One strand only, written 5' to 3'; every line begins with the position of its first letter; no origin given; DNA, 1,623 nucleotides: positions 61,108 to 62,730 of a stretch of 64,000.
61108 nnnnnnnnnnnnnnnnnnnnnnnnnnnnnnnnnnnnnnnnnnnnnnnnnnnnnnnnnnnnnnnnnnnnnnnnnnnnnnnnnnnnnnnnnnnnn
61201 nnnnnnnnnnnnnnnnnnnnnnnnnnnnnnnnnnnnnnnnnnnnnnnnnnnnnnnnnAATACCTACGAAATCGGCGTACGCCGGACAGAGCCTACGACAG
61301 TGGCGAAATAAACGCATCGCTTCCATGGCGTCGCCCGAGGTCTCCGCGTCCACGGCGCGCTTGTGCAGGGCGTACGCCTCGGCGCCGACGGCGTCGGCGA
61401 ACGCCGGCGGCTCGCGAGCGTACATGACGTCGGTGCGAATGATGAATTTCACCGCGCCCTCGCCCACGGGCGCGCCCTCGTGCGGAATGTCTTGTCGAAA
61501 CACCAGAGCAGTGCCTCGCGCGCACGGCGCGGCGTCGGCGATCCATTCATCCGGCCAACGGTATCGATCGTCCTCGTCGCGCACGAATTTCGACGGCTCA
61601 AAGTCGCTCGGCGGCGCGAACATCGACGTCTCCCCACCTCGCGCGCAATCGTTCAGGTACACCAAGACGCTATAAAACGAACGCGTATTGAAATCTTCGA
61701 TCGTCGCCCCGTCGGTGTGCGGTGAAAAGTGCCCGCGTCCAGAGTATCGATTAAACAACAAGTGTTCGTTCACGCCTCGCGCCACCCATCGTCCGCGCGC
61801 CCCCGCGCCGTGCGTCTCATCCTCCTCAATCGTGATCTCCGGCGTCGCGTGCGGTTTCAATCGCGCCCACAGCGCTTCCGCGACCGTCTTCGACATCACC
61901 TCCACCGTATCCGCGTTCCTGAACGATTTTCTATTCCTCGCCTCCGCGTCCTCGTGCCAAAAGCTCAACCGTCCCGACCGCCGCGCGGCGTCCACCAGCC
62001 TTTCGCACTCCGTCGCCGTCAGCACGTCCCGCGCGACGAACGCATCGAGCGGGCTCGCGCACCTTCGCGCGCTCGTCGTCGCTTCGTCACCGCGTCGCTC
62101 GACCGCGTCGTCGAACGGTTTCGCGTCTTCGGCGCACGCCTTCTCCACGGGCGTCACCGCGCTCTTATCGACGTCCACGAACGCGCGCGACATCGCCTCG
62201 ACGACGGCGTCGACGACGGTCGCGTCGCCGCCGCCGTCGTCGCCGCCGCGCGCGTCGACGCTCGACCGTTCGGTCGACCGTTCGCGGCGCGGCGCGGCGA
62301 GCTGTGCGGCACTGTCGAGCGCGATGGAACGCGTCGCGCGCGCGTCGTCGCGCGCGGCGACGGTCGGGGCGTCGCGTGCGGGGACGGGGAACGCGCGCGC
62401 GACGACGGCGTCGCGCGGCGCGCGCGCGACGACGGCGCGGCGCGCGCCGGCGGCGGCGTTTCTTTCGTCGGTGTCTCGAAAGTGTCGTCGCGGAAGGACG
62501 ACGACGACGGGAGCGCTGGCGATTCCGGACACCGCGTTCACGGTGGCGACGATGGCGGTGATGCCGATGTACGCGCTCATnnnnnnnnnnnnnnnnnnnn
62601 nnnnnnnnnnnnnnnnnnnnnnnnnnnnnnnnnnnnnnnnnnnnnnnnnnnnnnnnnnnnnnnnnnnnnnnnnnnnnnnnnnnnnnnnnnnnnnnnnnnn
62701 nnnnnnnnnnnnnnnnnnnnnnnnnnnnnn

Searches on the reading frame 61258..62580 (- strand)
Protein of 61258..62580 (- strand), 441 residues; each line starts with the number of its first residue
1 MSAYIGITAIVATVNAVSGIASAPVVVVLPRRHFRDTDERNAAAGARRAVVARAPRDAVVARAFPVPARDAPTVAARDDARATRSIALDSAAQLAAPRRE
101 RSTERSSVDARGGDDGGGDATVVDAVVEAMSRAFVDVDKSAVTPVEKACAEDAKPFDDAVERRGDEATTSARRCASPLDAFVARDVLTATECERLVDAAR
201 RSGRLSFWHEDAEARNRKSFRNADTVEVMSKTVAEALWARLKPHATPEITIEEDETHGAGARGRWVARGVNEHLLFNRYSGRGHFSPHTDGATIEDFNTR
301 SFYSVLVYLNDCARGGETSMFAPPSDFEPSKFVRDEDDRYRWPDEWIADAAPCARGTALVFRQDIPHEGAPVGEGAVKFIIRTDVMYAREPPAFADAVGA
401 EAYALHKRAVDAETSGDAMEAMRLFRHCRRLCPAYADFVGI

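Call 18: find_encoding_contigs(protein=window:61258-62580:-, flank=10000, max_places=4)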
Protein window:61258-62580:- (441 aa): 23 contigs read that carry it; 4 places shown.
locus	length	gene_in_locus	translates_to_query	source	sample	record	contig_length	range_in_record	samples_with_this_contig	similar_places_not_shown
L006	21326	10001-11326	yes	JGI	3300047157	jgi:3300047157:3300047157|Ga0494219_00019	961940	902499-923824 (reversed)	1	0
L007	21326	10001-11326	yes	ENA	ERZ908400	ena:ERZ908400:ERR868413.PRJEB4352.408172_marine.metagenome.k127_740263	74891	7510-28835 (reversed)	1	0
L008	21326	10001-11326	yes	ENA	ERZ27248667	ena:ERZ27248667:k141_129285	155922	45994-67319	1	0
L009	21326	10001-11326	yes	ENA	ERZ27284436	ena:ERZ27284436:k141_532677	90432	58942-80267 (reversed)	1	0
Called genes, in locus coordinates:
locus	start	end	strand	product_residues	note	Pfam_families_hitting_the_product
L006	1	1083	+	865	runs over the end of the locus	-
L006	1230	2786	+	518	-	PF04258:Peptidase_A22B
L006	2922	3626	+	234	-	-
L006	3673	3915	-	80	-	PF08561:Ribosomal_L37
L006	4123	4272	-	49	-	-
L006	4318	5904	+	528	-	PF00083:Sugar_tr, PF07690:MFS_1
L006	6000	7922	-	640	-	PF03055:RPE65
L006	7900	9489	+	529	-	PF00875:DNA_photolyase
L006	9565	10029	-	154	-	PF14108:ABA4-like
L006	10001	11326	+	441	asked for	PF13640:2OG-FeII_Oxy_3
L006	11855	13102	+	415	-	PF01066:CDP-OH_P_transf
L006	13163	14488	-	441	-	-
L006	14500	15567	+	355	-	-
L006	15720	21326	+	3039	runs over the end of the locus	PF12624:VPS13_N (faint), PF25033:VPS13_M (weak), PF25036:VPS13_VAB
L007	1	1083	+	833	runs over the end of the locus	-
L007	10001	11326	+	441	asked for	PF13640:2OG-FeII_Oxy_3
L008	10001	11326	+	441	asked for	PF13640:2OG-FeII_Oxy_3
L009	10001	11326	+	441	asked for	PF13640:2OG-FeII_Oxy_3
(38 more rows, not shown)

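Call 26: search_protein_families(library=pfam, proteins=[P0151], max_evalue=1)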
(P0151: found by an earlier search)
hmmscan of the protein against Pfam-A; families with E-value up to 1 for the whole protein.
P0151 (329 aa): 1 family
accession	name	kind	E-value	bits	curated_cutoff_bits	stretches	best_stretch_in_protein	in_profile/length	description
PF10150.14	RNase_E_G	-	0.027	14.3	25.5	1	78-154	91-169/270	Ribonuclease E/G family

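Call 62: search_protein_families(library=pfam, proteins=[P0190, P0193, P0195, P0207, P0212, P0203, P0204, P0215, P0216], max_evalue=0.01)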
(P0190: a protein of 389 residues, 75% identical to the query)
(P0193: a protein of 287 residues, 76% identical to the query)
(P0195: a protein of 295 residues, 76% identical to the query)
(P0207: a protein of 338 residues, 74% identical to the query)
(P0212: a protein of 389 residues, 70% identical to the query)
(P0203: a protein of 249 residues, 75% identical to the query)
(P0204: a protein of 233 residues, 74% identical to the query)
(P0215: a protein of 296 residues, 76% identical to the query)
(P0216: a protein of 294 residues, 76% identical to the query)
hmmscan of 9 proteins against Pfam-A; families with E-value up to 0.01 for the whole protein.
P0190 (389 aa): 1 family
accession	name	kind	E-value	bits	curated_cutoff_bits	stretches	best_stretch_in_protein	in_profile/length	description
PF10394.15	Hat1_N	-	2.2e-23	83.7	22.9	1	153-310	7-157/157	Histone acetyl transferase HAT1 N-terminus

P0193 (287 aa): 1 family
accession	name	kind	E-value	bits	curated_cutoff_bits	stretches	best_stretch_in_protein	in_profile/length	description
PF18263.7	MCM6_C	-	7.8e-16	58.6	23.7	1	109-231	3-107/107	MCM6 C-terminal winged-helix domain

P0195 (295 aa): 1 family
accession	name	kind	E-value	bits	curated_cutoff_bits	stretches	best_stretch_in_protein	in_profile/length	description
PF18263.7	MCM6_C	-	8.4e-16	58.5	23.7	1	109-231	3-107/107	MCM6 C-terminal winged-helix domain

P0207 (338 aa): 1 family
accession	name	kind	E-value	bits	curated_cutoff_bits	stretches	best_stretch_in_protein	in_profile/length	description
PF23191.1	WH_MCM3_C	-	0.00012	22.6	27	1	273-338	7-77/77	MCM3-like, winged helix domain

P0212 (389 aa): 1 family
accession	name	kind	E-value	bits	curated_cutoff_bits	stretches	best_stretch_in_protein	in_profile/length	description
PF14311.12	DUF4379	-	3e-05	24.6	24.5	1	189-233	11-55/56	Probable Treble clef zinc finger domain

P0203 (249 aa): 0 families

P0204 (233 aa): 0 families

P0215 (296 aa): 0 families

P0216 (294 aa): 0 families
